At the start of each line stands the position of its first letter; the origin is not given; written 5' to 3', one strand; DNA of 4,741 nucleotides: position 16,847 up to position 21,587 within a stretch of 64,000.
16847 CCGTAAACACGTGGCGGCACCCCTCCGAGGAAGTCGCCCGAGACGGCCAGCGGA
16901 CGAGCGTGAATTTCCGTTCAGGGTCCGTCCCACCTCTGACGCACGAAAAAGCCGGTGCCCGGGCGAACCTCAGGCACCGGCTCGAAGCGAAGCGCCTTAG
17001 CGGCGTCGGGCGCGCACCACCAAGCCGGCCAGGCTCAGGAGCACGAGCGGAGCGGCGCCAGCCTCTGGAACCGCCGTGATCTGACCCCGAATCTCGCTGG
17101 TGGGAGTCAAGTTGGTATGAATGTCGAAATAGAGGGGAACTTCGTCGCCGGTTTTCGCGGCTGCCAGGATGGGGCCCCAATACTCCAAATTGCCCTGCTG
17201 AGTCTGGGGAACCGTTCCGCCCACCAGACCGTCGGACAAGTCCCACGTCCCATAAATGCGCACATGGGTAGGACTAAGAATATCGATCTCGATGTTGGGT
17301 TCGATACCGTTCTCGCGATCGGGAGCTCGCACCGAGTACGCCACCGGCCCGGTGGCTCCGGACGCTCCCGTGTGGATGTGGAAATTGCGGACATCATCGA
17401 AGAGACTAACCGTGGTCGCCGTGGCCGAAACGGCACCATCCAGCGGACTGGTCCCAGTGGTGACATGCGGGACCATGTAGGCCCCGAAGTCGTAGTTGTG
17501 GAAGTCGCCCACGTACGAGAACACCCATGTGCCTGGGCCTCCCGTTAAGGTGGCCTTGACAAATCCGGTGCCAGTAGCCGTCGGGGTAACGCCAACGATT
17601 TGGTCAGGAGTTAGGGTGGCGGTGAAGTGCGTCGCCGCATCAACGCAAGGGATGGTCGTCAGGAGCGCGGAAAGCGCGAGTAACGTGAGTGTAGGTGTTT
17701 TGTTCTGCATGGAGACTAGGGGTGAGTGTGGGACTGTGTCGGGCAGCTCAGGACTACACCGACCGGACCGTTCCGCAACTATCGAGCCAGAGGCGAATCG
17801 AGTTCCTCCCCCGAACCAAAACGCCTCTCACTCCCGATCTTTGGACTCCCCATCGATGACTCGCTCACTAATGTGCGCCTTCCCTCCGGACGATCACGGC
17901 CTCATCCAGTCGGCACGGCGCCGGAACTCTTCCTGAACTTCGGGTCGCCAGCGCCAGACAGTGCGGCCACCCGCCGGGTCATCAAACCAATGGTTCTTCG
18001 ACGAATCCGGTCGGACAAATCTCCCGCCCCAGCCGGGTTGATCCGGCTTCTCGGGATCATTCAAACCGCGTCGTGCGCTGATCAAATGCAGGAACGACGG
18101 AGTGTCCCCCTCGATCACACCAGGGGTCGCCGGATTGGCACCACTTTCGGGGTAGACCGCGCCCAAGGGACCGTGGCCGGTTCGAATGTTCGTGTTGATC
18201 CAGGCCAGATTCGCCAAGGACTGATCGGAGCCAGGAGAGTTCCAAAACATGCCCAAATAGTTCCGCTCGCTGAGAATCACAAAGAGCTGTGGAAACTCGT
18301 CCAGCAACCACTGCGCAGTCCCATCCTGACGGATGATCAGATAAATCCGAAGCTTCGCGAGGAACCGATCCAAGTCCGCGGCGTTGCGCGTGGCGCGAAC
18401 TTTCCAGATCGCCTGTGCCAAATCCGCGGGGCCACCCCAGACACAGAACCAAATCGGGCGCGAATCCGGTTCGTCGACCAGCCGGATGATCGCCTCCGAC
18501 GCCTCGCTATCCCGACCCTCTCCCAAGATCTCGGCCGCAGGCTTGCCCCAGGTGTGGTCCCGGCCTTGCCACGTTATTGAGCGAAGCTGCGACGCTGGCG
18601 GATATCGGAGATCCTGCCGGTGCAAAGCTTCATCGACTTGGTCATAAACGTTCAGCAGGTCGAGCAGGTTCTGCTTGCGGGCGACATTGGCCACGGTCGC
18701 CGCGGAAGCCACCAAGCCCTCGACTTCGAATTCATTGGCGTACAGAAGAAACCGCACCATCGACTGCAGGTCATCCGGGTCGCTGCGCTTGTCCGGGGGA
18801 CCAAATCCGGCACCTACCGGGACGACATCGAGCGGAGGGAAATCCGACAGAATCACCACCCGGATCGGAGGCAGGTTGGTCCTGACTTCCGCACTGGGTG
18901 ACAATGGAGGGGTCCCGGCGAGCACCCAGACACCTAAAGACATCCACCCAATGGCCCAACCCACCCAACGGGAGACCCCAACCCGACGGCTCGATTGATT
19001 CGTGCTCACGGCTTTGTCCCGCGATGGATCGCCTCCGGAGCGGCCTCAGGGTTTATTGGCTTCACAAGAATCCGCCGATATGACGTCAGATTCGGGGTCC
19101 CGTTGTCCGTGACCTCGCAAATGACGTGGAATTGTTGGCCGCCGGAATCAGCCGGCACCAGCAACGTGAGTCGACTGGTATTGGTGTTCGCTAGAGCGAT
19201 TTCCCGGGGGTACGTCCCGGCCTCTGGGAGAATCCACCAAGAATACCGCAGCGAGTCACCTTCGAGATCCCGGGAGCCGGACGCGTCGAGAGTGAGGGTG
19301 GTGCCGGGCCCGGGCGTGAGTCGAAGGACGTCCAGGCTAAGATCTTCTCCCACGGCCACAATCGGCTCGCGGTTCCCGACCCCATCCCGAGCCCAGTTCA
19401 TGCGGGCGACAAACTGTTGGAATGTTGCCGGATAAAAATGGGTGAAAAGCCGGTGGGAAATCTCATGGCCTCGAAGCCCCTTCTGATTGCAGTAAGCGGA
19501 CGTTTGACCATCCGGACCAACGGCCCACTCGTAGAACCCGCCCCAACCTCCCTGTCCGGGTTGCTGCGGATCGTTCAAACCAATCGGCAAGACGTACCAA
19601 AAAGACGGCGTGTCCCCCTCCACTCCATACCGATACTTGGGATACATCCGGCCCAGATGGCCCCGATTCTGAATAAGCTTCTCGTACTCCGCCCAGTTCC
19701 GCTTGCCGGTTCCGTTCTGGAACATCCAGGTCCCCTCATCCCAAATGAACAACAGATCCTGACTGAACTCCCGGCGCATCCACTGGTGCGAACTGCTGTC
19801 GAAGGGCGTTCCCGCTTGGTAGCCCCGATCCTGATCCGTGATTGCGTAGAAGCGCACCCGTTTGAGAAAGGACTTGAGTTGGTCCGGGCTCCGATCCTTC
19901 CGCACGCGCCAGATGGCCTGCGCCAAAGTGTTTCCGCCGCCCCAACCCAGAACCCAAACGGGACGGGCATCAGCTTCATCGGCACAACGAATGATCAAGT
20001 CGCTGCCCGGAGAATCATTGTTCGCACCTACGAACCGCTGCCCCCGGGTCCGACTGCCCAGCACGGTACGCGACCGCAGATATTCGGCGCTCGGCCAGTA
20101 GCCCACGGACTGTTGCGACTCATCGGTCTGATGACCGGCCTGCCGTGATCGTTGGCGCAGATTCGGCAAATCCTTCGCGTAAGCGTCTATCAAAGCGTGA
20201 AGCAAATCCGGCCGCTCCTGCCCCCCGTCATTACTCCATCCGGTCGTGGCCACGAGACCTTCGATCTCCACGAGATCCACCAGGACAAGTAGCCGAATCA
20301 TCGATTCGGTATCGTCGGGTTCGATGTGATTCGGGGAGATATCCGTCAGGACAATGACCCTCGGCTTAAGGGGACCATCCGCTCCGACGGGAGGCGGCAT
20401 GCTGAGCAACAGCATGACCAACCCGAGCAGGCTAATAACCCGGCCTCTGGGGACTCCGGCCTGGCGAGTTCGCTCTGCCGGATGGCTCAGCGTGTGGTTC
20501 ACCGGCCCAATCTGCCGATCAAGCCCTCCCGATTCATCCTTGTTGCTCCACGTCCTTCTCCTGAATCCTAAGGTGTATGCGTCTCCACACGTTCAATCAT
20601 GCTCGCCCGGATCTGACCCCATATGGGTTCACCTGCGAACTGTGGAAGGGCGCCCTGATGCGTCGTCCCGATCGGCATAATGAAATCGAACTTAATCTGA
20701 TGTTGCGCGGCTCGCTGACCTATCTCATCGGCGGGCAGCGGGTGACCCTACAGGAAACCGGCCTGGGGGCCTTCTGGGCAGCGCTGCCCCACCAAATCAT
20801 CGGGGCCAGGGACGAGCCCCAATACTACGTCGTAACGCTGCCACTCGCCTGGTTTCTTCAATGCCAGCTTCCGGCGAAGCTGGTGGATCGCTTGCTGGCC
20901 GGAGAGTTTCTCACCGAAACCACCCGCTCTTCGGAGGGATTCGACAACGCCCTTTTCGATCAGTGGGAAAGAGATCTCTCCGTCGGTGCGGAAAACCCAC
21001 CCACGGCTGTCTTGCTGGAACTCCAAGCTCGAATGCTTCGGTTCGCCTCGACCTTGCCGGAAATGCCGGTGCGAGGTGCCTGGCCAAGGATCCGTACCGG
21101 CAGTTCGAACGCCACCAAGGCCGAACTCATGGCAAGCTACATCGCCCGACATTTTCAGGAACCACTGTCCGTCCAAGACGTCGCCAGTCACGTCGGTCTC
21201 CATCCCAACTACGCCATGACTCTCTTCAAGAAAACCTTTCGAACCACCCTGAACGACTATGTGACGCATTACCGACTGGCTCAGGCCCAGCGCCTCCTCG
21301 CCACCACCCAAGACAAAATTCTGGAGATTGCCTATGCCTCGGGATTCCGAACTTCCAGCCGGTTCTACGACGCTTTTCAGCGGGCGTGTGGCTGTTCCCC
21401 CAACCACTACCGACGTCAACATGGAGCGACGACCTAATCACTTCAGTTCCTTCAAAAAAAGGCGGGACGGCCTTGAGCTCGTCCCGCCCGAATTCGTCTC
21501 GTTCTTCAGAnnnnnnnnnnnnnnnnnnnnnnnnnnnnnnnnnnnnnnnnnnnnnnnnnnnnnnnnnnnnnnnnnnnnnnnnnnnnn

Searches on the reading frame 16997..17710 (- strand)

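Call 36: search_protein_families(library=pfam, proteins=[window:16997-17710:-], max_evalue=0.001)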
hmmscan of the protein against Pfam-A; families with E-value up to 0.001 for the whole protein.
window:16997-17710:- (237 aa): 1 family
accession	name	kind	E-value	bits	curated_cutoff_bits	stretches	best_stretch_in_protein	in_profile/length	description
PF07452.17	CHRD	-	2.9e-10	41.5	24.1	1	29-211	1-117/117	CHRD domain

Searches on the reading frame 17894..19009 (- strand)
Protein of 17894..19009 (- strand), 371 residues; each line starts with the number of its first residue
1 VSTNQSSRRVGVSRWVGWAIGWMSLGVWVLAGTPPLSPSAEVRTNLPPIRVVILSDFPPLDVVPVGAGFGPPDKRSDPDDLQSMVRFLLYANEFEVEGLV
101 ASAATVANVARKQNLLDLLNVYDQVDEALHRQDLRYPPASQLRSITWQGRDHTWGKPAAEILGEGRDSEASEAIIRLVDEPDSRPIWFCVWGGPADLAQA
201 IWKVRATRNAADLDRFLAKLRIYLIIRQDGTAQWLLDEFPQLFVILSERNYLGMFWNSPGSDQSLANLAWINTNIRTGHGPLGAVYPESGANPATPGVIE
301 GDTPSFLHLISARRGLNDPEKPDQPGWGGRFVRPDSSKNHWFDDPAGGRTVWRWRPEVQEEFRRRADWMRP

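Call 36: search_protein_families(library=pfam, proteins=[window:17894-19009:-], max_evalue=0.001)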
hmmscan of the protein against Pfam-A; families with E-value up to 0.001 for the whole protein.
window:17894-19009:- (371 aa): 1 family
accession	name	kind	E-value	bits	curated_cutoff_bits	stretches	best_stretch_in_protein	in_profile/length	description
PF07632.16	Sde182_NH-like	-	4.6e-71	240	26.8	1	73-331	7-268/268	Cellulose-binding Sde182, nucleoside hydrolase-like domain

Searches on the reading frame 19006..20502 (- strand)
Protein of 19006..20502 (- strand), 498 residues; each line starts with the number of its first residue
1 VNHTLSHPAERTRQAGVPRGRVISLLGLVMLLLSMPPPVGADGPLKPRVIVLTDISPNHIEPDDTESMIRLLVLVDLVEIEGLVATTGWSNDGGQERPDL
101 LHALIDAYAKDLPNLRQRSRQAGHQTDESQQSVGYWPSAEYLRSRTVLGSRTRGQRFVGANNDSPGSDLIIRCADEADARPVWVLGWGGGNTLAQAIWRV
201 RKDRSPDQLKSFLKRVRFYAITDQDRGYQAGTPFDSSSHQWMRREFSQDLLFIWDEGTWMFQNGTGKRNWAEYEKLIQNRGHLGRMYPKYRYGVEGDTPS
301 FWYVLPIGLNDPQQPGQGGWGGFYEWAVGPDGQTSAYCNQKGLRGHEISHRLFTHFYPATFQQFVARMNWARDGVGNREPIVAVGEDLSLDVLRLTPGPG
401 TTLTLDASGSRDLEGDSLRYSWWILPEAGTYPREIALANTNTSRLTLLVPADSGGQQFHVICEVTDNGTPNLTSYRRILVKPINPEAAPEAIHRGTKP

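Call 36: search_protein_families(library=pfam, proteins=[window:19006-20502:-], max_evalue=0.001)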
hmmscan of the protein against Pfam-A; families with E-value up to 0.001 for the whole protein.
window:19006-20502:- (498 aa): 3 families
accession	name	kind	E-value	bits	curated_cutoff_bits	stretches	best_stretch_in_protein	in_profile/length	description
PF07632.16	Sde182_NH-like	-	8.4e-73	245.6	26.8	1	48-324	1-268/268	Cellulose-binding Sde182, nucleoside hydrolase-like domain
PF21027.3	Sde0182_C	-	5.5e-25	88.2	27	1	402-481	1-82/83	Cellulose-binding protein Sde0182, C-terminal domain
PF22352.2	K319L-like_PKD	-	0.00092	19.6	27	0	399-468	10-72/84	K319L-like, PKD domain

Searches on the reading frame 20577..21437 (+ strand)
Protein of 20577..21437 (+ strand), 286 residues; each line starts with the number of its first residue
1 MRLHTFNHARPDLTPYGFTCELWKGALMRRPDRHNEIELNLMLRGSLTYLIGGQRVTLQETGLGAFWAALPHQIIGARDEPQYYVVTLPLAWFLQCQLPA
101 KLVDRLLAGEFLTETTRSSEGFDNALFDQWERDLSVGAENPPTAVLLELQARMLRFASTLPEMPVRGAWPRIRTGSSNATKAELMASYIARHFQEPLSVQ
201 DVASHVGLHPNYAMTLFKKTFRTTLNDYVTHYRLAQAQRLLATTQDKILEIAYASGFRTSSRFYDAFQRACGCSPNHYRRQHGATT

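Call 36: search_protein_families(library=pfam, proteins=[window:20577-21437:+], max_evalue=0.001)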
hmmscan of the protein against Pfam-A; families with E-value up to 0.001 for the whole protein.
window:20577-21437:+ (286 aa): 2 families
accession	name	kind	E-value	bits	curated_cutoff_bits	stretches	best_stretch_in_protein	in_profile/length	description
PF12833.13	HTH_18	-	4.8e-19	68.9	33.6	1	203-281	2-80/80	Helix-turn-helix domain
PF00165.29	HTH_AraC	-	6.5e-15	55.3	26.6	2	189-229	1-41/42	Bacterial regulatory helix-turn-helix proteins, AraC family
